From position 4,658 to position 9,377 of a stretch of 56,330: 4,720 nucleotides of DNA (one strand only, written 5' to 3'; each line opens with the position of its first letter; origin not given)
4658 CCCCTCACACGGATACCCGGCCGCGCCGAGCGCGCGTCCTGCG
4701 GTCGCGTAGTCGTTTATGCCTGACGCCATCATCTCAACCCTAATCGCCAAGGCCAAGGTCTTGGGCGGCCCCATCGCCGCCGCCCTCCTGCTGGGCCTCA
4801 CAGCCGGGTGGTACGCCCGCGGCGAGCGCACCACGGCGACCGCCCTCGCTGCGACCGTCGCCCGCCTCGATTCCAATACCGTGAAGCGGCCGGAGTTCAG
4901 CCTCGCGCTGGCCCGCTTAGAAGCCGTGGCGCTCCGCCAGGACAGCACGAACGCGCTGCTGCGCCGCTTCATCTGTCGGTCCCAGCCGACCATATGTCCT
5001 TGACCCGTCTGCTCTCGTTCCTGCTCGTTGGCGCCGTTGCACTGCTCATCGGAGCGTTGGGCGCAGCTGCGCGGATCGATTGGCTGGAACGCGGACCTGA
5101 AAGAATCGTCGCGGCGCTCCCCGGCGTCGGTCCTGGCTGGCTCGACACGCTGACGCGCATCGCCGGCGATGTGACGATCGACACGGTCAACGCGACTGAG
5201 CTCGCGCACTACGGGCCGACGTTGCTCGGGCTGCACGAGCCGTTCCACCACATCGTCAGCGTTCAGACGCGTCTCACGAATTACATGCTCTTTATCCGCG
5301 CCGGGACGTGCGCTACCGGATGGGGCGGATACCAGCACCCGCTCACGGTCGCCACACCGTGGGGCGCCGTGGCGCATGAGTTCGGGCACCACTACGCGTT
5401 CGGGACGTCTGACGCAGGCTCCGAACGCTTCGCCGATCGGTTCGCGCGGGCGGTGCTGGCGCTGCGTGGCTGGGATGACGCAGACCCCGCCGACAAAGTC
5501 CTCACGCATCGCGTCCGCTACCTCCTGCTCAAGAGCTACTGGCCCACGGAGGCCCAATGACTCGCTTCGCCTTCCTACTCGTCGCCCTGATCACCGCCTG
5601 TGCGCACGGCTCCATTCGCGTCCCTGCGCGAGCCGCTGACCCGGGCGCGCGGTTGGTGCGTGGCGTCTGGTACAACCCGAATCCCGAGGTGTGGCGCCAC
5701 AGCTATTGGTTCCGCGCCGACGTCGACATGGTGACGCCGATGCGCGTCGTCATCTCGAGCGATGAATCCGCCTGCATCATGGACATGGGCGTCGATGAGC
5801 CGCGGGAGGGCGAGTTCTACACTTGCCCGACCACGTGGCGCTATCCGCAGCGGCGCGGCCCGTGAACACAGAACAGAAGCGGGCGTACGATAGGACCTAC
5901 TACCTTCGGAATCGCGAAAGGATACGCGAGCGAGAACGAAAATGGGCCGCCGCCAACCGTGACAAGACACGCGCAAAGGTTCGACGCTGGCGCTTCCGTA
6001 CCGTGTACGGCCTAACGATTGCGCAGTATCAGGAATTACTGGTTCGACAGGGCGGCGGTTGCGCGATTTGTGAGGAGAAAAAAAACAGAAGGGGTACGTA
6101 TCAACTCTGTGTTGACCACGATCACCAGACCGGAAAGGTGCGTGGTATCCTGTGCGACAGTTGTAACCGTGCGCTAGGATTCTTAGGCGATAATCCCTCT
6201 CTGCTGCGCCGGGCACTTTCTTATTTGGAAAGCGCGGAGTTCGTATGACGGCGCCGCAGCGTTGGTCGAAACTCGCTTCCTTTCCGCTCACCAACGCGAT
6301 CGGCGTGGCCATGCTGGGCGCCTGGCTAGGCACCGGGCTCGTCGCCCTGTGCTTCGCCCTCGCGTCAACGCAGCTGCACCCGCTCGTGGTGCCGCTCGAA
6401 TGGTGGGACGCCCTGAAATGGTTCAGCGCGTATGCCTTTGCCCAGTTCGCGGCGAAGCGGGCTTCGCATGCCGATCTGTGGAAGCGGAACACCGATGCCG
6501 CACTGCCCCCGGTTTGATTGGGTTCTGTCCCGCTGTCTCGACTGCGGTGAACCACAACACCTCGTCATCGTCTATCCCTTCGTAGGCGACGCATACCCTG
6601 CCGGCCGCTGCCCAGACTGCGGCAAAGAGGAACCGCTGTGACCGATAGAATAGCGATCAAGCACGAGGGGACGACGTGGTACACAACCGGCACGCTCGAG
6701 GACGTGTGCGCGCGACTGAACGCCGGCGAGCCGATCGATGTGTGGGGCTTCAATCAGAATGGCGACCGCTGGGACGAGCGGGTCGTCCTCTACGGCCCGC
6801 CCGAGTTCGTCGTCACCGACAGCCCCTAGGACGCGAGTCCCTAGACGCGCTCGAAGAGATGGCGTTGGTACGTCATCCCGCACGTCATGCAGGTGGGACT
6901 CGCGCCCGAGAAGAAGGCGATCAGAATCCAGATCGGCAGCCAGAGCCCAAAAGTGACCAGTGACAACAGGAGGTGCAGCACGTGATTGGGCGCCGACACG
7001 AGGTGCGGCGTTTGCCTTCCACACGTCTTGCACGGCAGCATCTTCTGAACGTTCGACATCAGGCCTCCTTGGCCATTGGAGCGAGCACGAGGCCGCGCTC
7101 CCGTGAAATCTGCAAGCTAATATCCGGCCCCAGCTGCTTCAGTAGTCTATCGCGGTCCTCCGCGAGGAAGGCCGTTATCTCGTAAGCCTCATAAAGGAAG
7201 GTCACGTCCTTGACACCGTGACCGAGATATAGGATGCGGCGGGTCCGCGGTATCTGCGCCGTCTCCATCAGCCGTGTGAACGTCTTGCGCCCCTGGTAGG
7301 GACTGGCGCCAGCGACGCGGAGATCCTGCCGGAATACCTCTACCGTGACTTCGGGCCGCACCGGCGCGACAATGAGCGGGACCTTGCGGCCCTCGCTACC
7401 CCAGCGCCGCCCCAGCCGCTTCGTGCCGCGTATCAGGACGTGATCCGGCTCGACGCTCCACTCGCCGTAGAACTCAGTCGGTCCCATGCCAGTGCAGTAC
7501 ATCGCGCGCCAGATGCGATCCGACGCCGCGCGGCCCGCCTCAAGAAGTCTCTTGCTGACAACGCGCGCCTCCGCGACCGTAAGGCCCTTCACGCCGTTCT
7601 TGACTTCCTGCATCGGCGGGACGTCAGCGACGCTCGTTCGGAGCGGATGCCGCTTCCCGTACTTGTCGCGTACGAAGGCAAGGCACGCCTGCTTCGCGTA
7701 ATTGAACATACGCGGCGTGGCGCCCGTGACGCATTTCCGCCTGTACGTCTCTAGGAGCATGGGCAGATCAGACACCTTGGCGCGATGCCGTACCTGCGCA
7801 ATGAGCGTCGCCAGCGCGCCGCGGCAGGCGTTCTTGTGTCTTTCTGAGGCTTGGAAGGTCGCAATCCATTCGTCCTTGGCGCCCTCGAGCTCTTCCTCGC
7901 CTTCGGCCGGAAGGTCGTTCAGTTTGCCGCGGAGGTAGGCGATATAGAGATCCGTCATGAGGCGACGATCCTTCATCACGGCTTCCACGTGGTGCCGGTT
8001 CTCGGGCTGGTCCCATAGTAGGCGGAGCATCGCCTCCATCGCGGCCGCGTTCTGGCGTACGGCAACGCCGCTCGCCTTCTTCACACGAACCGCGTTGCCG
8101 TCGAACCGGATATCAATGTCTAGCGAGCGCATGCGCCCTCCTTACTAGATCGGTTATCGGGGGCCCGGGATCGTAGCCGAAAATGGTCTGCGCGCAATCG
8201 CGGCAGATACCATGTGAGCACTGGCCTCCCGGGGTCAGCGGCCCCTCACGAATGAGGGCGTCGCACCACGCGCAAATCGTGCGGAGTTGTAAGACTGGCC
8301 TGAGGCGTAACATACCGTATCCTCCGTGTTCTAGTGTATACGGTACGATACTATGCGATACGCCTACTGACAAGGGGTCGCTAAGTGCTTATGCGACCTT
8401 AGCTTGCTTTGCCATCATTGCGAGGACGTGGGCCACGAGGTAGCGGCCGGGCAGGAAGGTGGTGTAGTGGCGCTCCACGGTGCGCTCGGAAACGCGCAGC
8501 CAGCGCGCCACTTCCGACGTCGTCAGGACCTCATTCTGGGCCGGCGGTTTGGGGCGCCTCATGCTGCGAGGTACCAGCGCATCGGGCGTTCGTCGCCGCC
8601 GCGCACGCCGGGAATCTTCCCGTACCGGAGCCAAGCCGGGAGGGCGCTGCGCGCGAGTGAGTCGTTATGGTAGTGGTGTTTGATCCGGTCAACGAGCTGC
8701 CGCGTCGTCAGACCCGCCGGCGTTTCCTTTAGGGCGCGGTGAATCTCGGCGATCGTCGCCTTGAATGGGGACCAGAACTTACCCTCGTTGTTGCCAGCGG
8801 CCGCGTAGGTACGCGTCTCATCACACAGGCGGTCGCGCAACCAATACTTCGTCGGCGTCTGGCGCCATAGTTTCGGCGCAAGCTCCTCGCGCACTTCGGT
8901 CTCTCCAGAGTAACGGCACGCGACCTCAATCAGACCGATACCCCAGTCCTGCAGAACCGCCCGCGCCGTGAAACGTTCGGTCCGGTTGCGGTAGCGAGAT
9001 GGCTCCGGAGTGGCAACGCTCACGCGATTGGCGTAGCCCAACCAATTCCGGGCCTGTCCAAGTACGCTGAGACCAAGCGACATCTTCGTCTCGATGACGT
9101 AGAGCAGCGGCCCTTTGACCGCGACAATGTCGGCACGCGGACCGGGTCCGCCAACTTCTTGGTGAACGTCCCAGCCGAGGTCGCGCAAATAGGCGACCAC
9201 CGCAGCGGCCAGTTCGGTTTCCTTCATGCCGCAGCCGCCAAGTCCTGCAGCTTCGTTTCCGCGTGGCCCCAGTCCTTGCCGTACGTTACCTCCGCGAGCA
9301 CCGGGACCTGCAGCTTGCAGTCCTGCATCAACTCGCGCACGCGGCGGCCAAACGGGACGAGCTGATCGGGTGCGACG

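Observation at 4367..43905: Recurrent 14-15 nt motif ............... upstream of nearly every operon: candidate phage-specific promoter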

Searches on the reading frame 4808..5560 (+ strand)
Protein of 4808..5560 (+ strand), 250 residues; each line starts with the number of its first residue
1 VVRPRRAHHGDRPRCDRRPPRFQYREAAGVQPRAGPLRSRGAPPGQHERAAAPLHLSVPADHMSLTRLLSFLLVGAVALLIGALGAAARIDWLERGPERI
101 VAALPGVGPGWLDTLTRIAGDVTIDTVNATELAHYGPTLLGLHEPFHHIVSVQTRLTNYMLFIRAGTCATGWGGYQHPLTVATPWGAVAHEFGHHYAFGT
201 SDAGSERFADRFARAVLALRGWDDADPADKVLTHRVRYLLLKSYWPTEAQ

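Call 29: search_protein_families(library=pfam, proteins=[window:4808-5560:+], max_evalue=0.01)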
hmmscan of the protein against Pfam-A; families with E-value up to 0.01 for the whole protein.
window:4808-5560:+ (250 aa): 0 families

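Call 75: search_protein_families(library=phrogs, proteins=[window:4808-5560:+], max_evalue=0.001)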
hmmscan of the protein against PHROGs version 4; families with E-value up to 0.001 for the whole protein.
window:4808-5560:+ (250 aa): 0 families

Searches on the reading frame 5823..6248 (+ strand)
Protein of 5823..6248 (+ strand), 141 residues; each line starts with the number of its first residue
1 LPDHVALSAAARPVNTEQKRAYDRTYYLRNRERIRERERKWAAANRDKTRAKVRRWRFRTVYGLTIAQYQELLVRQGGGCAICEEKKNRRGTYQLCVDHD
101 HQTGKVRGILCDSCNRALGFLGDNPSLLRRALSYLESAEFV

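Call 77: search_protein_families(library=pfam, proteins=[window:5823-6248:+], max_evalue=0.01)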
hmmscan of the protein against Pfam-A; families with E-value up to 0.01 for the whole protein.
window:5823-6248:+ (141 aa): 1 family
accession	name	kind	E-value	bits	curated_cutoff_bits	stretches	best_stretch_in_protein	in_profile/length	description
PF02945.21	Endonuclease_7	-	2.8e-26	91.7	23.6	1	57-137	3-82/82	Recombination endonuclease VII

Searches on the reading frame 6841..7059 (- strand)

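Call 77: search_protein_families(library=pfam, proteins=[window:6841-7059:-], max_evalue=0.01)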
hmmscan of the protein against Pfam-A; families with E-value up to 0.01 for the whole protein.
window:6841-7059:- (72 aa): 1 family
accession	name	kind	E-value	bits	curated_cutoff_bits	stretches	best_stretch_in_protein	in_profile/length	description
PF13878.12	zf-C2H2_3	-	0.00093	19.4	27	0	54-67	13-26/40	zinc-finger of acetyl-transferase ESCO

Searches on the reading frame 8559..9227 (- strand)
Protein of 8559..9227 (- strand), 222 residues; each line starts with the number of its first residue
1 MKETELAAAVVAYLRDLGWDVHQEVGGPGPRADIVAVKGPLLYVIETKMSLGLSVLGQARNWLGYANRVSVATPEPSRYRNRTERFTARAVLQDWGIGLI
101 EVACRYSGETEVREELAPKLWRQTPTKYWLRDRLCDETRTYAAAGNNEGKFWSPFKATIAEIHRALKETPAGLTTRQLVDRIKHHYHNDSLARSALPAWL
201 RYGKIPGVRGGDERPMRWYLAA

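Call 77: search_protein_families(library=pfam, proteins=[window:8559-9227:-], max_evalue=0.01)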
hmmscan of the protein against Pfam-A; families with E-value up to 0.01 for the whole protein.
window:8559-9227:- (222 aa): 0 families

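Call 78: search_protein_families(library=phrogs, proteins=[window:8559-9227:-], max_evalue=0.001)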
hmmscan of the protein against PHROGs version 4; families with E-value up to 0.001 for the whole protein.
window:8559-9227:- (222 aa): 1 family
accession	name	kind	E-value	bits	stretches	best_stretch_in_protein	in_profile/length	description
phrog_12193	-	unknown function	2.1e-31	110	1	1-201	1-198/229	-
